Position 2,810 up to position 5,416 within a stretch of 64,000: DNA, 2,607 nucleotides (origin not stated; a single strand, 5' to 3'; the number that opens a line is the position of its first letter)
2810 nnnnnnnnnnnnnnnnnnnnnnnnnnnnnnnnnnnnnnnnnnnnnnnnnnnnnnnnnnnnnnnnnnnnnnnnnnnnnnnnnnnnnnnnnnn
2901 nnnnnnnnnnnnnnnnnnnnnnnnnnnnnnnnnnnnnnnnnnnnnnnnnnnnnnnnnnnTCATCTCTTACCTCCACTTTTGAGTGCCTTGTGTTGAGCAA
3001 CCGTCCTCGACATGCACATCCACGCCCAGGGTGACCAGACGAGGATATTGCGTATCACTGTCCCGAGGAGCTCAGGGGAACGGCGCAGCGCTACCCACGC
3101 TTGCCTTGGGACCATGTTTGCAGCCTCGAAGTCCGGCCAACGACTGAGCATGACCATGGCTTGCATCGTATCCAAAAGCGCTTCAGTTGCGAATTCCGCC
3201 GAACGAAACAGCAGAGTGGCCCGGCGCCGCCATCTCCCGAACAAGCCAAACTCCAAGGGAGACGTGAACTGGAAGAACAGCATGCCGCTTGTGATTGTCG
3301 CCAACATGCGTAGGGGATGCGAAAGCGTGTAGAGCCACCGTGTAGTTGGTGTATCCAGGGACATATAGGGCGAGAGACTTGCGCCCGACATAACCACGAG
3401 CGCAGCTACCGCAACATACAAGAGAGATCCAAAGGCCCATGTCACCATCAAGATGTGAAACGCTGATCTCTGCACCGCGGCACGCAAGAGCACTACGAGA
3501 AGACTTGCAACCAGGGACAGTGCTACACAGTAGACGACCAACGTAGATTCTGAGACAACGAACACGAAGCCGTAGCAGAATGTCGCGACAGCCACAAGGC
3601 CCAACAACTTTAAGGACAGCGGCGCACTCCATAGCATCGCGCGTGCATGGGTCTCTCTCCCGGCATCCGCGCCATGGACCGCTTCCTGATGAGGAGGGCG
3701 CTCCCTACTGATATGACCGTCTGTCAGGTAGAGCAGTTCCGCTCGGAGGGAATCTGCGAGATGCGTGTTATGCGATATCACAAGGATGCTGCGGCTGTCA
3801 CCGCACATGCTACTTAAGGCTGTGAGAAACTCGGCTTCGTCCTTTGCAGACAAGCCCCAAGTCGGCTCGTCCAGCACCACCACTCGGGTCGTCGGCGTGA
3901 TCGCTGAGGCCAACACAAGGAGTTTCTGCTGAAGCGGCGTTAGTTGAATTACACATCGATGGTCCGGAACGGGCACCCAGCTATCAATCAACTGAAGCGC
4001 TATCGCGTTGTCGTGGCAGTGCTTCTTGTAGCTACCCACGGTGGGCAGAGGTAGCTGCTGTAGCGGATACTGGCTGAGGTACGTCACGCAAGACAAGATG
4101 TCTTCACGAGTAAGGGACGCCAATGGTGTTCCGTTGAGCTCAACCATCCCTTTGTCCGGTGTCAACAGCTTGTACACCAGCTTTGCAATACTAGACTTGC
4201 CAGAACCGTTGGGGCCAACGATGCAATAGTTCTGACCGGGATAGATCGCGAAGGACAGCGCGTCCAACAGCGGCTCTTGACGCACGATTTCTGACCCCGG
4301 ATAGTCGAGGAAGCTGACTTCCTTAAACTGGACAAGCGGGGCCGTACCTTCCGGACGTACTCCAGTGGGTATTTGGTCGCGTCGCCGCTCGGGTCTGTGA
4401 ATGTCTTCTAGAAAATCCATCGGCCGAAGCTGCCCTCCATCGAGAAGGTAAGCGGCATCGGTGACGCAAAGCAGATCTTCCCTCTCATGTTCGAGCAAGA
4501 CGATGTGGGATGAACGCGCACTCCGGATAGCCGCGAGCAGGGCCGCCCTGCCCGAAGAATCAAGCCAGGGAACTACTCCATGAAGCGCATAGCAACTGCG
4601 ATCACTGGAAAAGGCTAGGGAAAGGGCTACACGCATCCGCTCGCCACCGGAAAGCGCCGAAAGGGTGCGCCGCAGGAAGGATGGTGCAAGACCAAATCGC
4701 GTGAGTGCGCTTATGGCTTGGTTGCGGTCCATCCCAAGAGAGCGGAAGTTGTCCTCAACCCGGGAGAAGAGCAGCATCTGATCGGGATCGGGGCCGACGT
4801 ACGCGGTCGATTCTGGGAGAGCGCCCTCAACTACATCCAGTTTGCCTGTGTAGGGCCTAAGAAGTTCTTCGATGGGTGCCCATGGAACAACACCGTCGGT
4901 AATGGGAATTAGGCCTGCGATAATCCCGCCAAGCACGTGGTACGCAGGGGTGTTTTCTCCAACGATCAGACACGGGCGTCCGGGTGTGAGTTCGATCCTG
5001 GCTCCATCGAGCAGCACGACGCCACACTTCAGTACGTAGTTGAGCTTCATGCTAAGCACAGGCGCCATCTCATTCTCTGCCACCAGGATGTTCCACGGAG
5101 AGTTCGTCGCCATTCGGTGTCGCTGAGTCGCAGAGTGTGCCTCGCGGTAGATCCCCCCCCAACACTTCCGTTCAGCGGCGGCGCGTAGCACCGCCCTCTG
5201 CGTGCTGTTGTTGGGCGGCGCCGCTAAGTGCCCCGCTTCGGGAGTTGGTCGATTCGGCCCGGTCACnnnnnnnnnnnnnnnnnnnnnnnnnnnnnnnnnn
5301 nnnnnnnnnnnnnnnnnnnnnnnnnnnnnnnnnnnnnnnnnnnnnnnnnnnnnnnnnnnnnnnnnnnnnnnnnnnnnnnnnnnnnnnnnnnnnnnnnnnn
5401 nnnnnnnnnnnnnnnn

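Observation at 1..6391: Lower-GC genomic island abutting the 3' end of tRNA-Gln(CUG), carrying Mrr-type restriction nucleases and the ECF/DUF4145 module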

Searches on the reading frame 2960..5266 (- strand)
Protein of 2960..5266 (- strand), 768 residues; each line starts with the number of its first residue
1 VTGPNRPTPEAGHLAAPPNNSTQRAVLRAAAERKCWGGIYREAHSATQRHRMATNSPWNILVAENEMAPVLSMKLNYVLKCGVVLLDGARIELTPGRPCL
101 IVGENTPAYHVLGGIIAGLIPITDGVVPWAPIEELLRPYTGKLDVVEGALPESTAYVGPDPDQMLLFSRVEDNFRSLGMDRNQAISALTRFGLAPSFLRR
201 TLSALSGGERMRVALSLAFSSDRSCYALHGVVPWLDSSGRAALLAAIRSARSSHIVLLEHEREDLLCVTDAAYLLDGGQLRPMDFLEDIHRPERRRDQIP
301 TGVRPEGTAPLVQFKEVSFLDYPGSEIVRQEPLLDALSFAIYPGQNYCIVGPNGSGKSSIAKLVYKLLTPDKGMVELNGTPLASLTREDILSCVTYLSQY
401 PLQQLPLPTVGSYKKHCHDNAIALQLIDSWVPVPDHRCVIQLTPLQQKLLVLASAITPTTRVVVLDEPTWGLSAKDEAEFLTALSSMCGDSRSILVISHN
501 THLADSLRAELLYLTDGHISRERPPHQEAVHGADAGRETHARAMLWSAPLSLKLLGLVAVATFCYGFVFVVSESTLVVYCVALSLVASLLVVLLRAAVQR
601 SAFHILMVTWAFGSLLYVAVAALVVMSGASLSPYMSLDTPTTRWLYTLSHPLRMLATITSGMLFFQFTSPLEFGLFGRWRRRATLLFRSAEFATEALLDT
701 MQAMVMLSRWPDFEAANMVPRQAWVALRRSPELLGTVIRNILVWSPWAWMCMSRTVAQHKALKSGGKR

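Call 8: search_protein_families(library=pfam, proteins=[window:2960-5266:-], max_evalue=0.01)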
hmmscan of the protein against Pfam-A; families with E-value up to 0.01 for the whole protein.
window:2960-5266:- (768 aa): 7 families
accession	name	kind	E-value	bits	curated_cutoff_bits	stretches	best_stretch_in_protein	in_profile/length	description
PF00005.33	ABC_tran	-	1e-22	81.7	25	1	334-469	1-136/137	ABC transporter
PF02463.25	SMC_N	-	3.2e-05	23.9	40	0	347-362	27-42/220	RecF/RecN/SMC N terminal domain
PF13555.12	AAA_29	-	0.0007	19.7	27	1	342-378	20-55/61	P-loop containing region of AAA domain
PF13191.12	AAA_16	-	0.00074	20.5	32.6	1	344-478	24-151/167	AAA ATPase domain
PF13304.12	AAA_21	-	0.002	18.7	27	0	348-364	3-19/304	AAA domain, putative AbiEii toxin, Type IV TA system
PF13175.12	AAA_15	-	0.0055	16.8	32.1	1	348-371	27-50/374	AAA ATPase domain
PF01078.27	Mg_chelatase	-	0.0074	16.1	20.3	0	326-386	4-64/207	Magnesium chelatase, subunit ChlI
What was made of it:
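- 2960..5050 (-): Fusion of a degenerate NBD, a canonical ABC NBD and a T-like membrane domain (696 aa). Pfam ABC_tran 1e-22 on the second NBD (call 8).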

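Call 9: search_protein_families(library=padloc, proteins=[window:2960-5266:-], max_evalue=0.01)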
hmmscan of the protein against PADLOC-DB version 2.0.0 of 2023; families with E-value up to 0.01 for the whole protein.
window:2960-5266:- (768 aa): 6 families
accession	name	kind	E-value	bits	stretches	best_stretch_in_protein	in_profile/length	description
PDLC04135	mad3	-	2.1e-23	81.5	3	447-513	269-335/374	mads_3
PDLC02914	ATPase-Toprim_I-B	-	1e-05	22.9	0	455-516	198-261/443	-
PDLC04140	mad8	-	0.00012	19.7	0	330-362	13-45/314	mads_8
PDLC02979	AriA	-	0.00061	17.7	1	348-371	27-50/373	-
PDLC03878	NsnB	-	0.002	15.9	0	451-511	228-288/345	-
PDLC02980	AriA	-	0.005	14.8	0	348-362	3-17/304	-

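Call 25: find_homologous_proteins(query=window:2960-5266:-, max_evalue=0.00001)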
Query window:2960-5266:- (768 aa): 510 proteins with E <= 0.00001 among 8000 candidates; the best 120 are listed.
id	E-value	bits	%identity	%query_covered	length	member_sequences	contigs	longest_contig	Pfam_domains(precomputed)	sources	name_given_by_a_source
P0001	0.0e+0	1570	100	91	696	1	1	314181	PF00005.34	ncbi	ncbi:MAG: ATP-binding cassette domain-containing protein [Planctomycetota bacterium]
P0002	1.6e-226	772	51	92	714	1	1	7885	PF00005.34,PF13175.13,PF02463.26,PF13304.13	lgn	-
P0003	1.3e-209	716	51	91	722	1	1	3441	PF00005.34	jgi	-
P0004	8.2e-159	548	38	88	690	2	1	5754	PF00005.34,PF13175.13,PF02463.26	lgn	-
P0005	3.8e-88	315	37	58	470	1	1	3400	PF00005.34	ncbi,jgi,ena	jgi:peptide/nickel transport system ATP-binding protein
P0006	8.7e-76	274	36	59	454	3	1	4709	PF00005.34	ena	-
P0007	1.9e-71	259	35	58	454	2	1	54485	PF00005.34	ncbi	ncbi:MAG: ATP-binding cassette domain-containing protein [Spirochaetota bacterium]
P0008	5.7e-70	255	35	58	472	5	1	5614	PF00005.34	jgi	jgi:ABC-type multidrug transport system ATPase subunit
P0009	7.5e-68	248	36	58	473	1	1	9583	PF00005.34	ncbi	-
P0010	5.9e-65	238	35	55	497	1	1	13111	PF00005.34,PF02463.26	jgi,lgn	jgi:ABC-type multidrug transport system ATPase subunit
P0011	1.5e-21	94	27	25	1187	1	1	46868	PF06414.19,PF00005.34,PF13671.13,PF00004.36,PF13401.13,PF03193.23,PF02463.26,PF00664.29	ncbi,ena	-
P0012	3.7e-21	93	28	27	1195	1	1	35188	PF06414.19,PF00005.34,PF13555.13,PF13401.13,PF03193.23,PF02463.26,PF13304.13,PF00664.29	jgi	jgi:ATP-binding cassette subfamily C protein CydCD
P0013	9.3e-21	92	28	54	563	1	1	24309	PF13604.13,PF13245.13,PF13558.13,PF13555.13,PF13401.13,PF20703.4,PF13304.13,PF13191.13,PF00005.34,PF13476.13,PF05729.19,PF02463.26,PF25199.2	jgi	jgi:energy-coupling factor transport system ATP-binding protein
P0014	3.1e-20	90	26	28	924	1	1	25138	PF06414.19,PF09818.16,PF00005.34,PF13401.13,PF02463.26,PF13191.13,PF00664.29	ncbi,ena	-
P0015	1.1e-19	88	25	58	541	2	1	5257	PF00437.27,PF13604.13,PF13555.13,PF13671.13,PF13401.13,PF03193.23,PF20703.4,PF13238.13,PF13304.13,PF13191.13,PF00005.34,PF13476.13,PF05729.19,PF13521.13,PF02463.26,PF01078.28,PF25199.2,PF24389.2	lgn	-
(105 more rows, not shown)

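Call 26: find_encoding_contigs(protein=P0001, flank=10000, max_places=3)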
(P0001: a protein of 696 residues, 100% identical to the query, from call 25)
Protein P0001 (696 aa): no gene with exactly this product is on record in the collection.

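Call 27: find_encoding_contigs(protein=P0002, flank=10000, max_places=3)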
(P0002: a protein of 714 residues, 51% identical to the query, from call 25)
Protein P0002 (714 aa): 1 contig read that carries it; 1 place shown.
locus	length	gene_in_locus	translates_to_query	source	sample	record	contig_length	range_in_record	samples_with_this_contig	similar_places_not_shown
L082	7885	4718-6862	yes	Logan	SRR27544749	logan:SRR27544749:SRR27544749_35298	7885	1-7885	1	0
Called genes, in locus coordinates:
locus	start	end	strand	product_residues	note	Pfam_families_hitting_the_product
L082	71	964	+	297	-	PF04055:Radical_SAM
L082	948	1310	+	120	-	PF19902:DUF6375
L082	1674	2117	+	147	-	-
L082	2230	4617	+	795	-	-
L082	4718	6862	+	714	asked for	PF02463:SMC_N (faint), PF00005:ABC_tran, PF13175:AAA_15 (faint), PF13304:AAA_21 (faint)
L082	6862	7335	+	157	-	PF07155:ECF-ribofla_trS, PF12822:ECF_trnsprt (weak)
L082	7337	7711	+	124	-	-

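Call 28: find_encoding_contigs(protein=P0004, flank=10000, max_places=3)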
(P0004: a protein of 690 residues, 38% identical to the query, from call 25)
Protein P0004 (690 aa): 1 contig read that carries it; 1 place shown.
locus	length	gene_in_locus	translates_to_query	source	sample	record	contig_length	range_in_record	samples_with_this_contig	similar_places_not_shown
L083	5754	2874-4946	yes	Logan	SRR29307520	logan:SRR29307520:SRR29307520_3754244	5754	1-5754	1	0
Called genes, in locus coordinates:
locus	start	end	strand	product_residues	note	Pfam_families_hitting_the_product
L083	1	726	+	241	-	?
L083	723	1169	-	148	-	PF04480:DUF559, PF18741:MTES_1575 (weak)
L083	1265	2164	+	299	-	PF02563:Poly_export, PF10531:SLBB, PF22461:SLBB_2, PF10531:SLBB, PF22461:SLBB_2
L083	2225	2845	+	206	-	-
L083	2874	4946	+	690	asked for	PF02463:SMC_N (faint), PF00005:ABC_tran, PF13175:AAA_15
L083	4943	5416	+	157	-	PF07155:ECF-ribofla_trS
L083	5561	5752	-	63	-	?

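Call 29: find_encoding_contigs(protein=P0007, flank=10000, max_places=3)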
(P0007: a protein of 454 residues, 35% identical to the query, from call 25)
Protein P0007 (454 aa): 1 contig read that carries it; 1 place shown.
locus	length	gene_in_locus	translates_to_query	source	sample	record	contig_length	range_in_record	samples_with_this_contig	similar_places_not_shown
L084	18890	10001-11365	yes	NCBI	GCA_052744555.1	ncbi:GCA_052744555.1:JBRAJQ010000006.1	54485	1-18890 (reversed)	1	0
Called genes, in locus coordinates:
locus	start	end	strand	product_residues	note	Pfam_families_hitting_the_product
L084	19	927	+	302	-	PF02729:OTCace_N, PF00185:OTCace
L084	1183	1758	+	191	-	PF00156:Pribosyltran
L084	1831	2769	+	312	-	PF02729:OTCace_N, PF00185:OTCace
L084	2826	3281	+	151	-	PF01948:PyrI, PF02748:PyrI_C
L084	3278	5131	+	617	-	PF01180:DHO_dh, PF10418:DHODB_Fe-S_bind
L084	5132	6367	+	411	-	PF01979:Amidohydro_1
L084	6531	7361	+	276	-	PF00215:OMPdecase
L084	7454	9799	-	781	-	-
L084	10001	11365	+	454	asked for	PF00005:ABC_tran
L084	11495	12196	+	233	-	-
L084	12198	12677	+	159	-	PF07155:ECF-ribofla_trS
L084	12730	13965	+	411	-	PF00202:Aminotran_3 (weak)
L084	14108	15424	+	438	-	PF02885:Glycos_trans_3N, PF00591:Glycos_transf_3, PF07831:PYNP_C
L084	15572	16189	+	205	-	PF02698:DUF218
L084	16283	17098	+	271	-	PF23441:SDR (weak), PF00106:adh_short, PF13561:adh_short_C2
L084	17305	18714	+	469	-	PF02614:UxaC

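Call 30: find_encoding_contigs(protein=P0003, flank=10000, max_places=3)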
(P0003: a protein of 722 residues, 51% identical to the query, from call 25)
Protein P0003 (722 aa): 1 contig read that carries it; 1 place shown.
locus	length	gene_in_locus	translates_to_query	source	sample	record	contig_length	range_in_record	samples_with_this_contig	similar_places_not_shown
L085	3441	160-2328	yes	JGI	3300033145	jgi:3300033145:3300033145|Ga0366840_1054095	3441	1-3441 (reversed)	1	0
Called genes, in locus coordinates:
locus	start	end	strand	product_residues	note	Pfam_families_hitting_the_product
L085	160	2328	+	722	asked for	PF00005:ABC_tran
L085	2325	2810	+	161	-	PF07155:ECF-ribofla_trS, PF12822:ECF_trnsprt (weak)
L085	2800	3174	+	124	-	-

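Call 32: search_protein_families(library=ncbifam, proteins=[window:2960-5266:-, L082:2230-4617:+, L083:2225-2845:+, L084:7454-9799:-], max_evalue=0.01)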
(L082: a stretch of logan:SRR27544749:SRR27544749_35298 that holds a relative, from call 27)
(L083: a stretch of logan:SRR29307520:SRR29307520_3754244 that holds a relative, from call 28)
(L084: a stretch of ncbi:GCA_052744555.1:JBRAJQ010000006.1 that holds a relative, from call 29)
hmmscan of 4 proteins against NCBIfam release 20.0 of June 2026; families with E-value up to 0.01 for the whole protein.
window:2960-5266:- (768 aa): 178 families (the best 25 are shown)
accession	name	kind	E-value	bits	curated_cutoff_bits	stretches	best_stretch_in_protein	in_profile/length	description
TIGR04521.1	ECF_ATPase_2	equivalog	1.1e-27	96.9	330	3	313-407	2-99/279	energy-coupling factor transporter ATPase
TIGR02857.1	CydD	equivalog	1.4e-27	96.9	435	2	306-402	314-406/529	thiol reductant ABC exporter subunit CydD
TIGR03375.1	type_I_sec_LssB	subfamily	1e-23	83.6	693.1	2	293-400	447-549/696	type I secretion system permease/ATPase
TIGR04520.1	ECF_ATPase_1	equivalog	1.1e-22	80.8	315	2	313-405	2-90/269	energy-coupling factor transporter ATPase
TIGR01842.1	type_I_sec_PrtD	subfamily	5.2e-22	78.1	510.15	3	330-399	330-399/544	type I secretion system permease/ATPase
NF040873.1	AztA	equivalog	6.3e-22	78.1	220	2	330-506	4-184/191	zinc ABC transporter ATP-binding protein AztA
NF000355.4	ribo_prot_ABC_F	equivalog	1.2e-20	73.8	380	2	329-510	324-495/499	ribosomal protection-like ABC-F family protein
TIGR03873.1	F420-0_ABC_ATP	hypoth_equivalog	2.5e-20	72.8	372.4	3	332-404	15-87/256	putative F420-0 ABC transporter ATP-binding protein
NF008364.0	PRK11160.1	equivalog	4.7e-20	71.7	630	2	310-399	337-421/575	heme ABC transporter ATP-binding protein/permease CydC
TIGR01166.1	cbiO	subfamily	3e-19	69.2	211.8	1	333-504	7-190/190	cobalt ABC transporter, ATP-binding protein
NF010068.0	PRK13548.1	equivalog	4.1e-19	68.7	261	2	329-400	16-87/261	heme ABC transporter ATP-binding protein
TIGR01189.1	ccmA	equivalog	5e-19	68.7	131.6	1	331-502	13-188/198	heme ABC exporter ATP-binding protein CcmA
NF008409.0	PRK11231.1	equivalog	6e-19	68.4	375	2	331-401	15-85/255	Fe(3+) dicitrate ABC transporter ATP-binding protein FecE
TIGR02868.1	CydC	equivalog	6.8e-19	67.9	329.05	2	309-400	332-417/530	thiol reductant ABC exporter subunit CydC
TIGR00958.1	3a01208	subfamily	1.8e-18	66.2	874.6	1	302-401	469-564/711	antigen peptide transporter 2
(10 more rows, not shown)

L082:2230-4617:+ (795 aa): 0 families

L083:2225-2845:+ (206 aa): 0 families

L084:7454-9799:- (781 aa): 7 families
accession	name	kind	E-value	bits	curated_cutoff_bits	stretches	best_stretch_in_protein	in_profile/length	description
NF002557.0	PRK02122.1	subfamily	2.6e-59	201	384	2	193-405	141-348/653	glucosamine-6-phosphate deaminase-like protein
NF001684.0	PRK00443.1-4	subfamily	2.3e-25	89.6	326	1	191-330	105-241/260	glucosamine-6-phosphate deaminase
TIGR00502.1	nagB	equivalog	1.3e-24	86.9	236.9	1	190-330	109-247/259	glucosamine-6-phosphate deaminase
NF001685.0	PRK00443.1-5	equivalog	2.8e-14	53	513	1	194-307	113-224/266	glucosamine-6-phosphate deaminase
NF009022.0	PRK12358.1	equivalog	2.2e-09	37.2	247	1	187-330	93-237/239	glucosamine-6-phosphate deaminase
NF001682.0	PRK00443.1-1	equivalog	1.4e-06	27.9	528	1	193-319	101-223/262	glucosamine-6-phosphate deaminase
NF007291.0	PRK09762.1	equivalog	1.3e-05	24.9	271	1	196-317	112-228/236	galactosamine-6-phosphate isomerase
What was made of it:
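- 2960..5050 (-): NCBIfam ECF_ATPase_1/2, below cutoff (call 32).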

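Call 33: search_protein_families(library=pfam, proteins=[L082:2230-4617:+, L083:2225-2845:+, L084:7454-9799:-, L082:1674-2117:+], max_evalue=1)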
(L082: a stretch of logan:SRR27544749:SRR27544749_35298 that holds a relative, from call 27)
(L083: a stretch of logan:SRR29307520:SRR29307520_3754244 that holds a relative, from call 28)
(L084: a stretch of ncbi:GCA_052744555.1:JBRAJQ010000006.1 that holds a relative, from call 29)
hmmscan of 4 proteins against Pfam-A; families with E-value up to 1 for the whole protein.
L082:2230-4617:+ (795 aa): 3 families
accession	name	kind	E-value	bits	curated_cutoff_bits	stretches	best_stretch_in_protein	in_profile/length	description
PF04471.18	Mrr_cat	-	0.0022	18.5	21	1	15-71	4-58/115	Restriction endonuclease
PF10356.15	RRG7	-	0.011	15.7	22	1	20-118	9-95/185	Required for respiratory growth protein 7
PF13470.12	PIN_3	-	0.049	14.9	27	1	400-468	4-71/115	PIN domain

L083:2225-2845:+ (206 aa): 1 family
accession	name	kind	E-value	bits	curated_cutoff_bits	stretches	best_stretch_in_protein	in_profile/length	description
PF09748.14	Med10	-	0.12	12.7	23.3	0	132-157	61-86/119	Transcription factor subunit Med10 of Mediator complex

L084:7454-9799:- (781 aa): 3 families
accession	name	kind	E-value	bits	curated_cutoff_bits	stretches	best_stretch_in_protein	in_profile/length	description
PF01182.26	Glucosamine_iso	-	0.00021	21.6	27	1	182-313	95-217/225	Glucosamine-6-phosphate isomerases/6-phosphogluconolactonase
PF12450.13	vWF_A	-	0.2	12.1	25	1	531-557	44-70/94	von Willebrand factor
PF19702.4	DUF6200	-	0.47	10.6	26.9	0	348-368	14-34/76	Family of unknown function (DUF6200)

L082:1674-2117:+ (147 aa): 0 families
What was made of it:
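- L083 has a nearby DUF559 gene (calls 27, 28, 33).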

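Call 48: search_protein_families(library=padloc, proteins=[L082:2230-4617:+, L083:2225-2845:+], max_evalue=0.001)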
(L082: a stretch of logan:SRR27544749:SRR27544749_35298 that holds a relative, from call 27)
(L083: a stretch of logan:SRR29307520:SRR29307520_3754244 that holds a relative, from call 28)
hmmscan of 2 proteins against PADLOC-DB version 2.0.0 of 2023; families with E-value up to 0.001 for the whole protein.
L082:2230-4617:+ (795 aa): 0 families

L083:2225-2845:+ (206 aa): 0 families

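Call 60: find_encoding_contigs(protein=P0010, flank=8000, max_places=3)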
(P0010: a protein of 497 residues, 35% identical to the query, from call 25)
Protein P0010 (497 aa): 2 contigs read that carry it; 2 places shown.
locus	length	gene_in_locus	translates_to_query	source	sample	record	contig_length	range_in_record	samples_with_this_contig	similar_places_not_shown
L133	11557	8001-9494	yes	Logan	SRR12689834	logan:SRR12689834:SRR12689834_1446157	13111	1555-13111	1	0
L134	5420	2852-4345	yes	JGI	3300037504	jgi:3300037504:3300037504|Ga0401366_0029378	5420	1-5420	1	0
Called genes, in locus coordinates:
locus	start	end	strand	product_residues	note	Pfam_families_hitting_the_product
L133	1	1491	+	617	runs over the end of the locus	PF01180:DHO_dh, PF10418:DHODB_Fe-S_bind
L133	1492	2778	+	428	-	PF07969:Amidohydro_3 (faint), PF01979:Amidohydro_1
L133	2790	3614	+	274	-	PF00215:OMPdecase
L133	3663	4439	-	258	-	PF02219:MTHFR (weak)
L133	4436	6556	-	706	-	PF13500:AAA_26, PF07085:DRTGG, PF01515:PTA_PTB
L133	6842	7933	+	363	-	PF00871:Acetate_kinase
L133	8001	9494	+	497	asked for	PF02463:SMC_N (faint), PF00005:ABC_tran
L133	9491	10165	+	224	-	-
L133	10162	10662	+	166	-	PF07155:ECF-ribofla_trS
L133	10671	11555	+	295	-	?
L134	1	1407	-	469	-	?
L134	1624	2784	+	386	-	PF00871:Acetate_kinase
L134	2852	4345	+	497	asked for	PF02463:SMC_N (faint), PF00005:ABC_tran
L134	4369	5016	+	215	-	-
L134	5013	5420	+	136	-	?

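Call 61: find_encoding_contigs(protein=P0009, flank=8000, max_places=3)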
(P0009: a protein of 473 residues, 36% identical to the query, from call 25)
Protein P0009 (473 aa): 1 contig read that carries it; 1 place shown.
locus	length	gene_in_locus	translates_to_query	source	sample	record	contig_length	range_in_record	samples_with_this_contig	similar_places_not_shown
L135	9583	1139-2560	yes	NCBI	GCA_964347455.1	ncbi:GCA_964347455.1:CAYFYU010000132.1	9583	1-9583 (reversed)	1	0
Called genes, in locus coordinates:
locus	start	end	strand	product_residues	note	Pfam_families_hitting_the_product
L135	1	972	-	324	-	?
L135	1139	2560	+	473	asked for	PF00005:ABC_tran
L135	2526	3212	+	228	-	-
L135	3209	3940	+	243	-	PF07155:ECF-ribofla_trS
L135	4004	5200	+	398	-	-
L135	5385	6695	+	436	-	PF02885:Glycos_trans_3N, PF00591:Glycos_transf_3, PF07831:PYNP_C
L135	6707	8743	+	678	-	PF01368:DHH, PF02272:DHHA1, PF17768:RecJ_OB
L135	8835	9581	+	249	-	?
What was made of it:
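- Pyrimidine neighbourhoods of split ECF homologues: calls 29, 60, 61. Split homologues are embedded in pyrimidine metabolism (calls 29, 60, 61).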
